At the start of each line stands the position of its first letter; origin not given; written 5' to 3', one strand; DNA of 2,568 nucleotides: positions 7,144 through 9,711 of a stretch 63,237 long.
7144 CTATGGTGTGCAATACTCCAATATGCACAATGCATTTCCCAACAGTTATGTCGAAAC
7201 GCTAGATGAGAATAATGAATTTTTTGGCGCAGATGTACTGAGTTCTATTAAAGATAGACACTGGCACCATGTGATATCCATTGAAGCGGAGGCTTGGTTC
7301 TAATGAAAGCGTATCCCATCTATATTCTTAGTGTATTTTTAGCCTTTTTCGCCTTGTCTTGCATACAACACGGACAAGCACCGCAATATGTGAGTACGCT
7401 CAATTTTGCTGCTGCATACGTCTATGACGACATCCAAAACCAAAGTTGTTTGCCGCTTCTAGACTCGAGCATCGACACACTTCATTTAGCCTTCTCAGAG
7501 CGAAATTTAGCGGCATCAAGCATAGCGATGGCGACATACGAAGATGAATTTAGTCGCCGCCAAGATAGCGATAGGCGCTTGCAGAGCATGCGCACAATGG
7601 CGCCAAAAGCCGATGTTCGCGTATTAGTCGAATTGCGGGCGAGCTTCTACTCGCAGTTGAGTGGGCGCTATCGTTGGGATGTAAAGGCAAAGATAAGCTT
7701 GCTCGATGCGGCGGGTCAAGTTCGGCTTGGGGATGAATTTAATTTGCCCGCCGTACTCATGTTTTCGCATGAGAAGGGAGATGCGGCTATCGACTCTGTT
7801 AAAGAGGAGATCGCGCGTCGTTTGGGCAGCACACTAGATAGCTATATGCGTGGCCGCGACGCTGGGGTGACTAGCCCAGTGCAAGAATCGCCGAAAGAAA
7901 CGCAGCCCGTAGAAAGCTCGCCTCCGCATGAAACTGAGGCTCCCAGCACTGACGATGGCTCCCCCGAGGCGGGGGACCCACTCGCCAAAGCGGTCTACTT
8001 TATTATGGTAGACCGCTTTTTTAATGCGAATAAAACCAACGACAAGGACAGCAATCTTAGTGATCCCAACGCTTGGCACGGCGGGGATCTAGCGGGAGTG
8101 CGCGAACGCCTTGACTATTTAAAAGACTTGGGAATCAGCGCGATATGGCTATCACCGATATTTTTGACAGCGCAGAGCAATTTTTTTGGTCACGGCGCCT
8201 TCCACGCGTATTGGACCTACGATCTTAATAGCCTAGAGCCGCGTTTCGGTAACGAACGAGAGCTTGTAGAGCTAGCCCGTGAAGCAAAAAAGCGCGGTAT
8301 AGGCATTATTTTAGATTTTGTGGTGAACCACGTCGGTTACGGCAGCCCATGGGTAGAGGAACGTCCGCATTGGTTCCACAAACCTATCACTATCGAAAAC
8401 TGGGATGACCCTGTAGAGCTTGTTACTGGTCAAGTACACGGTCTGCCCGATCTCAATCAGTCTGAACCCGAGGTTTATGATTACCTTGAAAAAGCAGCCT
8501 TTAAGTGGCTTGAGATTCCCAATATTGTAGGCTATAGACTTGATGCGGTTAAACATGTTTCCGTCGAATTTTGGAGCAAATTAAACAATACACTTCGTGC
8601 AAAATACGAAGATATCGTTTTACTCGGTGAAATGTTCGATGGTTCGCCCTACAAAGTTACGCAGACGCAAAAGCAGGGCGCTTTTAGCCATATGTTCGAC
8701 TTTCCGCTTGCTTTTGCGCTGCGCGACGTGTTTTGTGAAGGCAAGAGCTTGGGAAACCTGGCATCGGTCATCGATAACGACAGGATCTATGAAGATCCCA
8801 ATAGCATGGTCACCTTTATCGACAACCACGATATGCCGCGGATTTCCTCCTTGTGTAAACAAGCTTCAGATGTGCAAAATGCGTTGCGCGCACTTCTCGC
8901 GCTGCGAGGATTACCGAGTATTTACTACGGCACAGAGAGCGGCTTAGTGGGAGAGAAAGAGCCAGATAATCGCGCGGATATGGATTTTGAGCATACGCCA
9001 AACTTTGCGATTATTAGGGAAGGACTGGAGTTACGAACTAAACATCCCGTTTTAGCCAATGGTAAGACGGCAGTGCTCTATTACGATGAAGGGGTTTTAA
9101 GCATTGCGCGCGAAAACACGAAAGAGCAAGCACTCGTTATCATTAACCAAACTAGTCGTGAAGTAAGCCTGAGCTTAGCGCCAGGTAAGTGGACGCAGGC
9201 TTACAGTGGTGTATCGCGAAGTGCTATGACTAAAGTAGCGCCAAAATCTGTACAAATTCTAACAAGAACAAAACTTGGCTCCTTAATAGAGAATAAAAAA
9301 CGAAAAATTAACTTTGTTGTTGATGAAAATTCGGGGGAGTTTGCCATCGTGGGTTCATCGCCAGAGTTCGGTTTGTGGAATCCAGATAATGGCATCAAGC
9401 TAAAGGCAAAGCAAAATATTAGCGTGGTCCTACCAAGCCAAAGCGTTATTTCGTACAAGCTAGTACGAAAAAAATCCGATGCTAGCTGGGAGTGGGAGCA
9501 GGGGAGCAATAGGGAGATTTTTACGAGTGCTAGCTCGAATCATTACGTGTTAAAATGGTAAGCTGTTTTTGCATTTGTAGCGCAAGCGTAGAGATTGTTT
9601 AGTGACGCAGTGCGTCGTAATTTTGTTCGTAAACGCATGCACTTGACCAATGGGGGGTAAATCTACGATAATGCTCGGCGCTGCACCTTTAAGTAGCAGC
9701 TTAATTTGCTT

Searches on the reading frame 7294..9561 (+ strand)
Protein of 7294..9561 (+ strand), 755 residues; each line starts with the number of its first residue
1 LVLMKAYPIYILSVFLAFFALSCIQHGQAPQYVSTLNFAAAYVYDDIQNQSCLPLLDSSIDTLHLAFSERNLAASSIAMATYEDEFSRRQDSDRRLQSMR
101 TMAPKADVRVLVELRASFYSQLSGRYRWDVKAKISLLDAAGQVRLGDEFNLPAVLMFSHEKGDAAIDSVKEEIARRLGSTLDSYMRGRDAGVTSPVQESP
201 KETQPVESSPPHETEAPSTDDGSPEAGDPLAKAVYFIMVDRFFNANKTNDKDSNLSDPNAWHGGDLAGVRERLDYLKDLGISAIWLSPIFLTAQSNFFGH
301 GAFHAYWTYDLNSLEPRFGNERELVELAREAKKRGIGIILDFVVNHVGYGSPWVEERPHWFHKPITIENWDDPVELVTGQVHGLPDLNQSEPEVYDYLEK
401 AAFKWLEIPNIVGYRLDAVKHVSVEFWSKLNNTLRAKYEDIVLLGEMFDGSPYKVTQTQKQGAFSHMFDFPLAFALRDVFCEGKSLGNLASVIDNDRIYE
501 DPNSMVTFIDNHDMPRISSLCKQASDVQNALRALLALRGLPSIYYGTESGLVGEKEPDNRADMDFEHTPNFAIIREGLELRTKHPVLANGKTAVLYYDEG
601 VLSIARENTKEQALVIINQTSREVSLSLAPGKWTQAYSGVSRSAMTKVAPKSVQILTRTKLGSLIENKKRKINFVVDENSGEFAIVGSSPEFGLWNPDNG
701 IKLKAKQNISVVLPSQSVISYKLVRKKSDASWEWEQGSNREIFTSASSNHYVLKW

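Call 55: search_protein_families(library=padloc, proteins=[window:7294-9561:+], max_evalue=1e-8)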
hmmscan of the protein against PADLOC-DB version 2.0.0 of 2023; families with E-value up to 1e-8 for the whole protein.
window:7294-9561:+ (755 aa): 1 family
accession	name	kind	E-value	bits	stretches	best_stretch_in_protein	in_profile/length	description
PDLC01097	C3a214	-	1.3e-28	98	1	255-561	85-369/495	GlgB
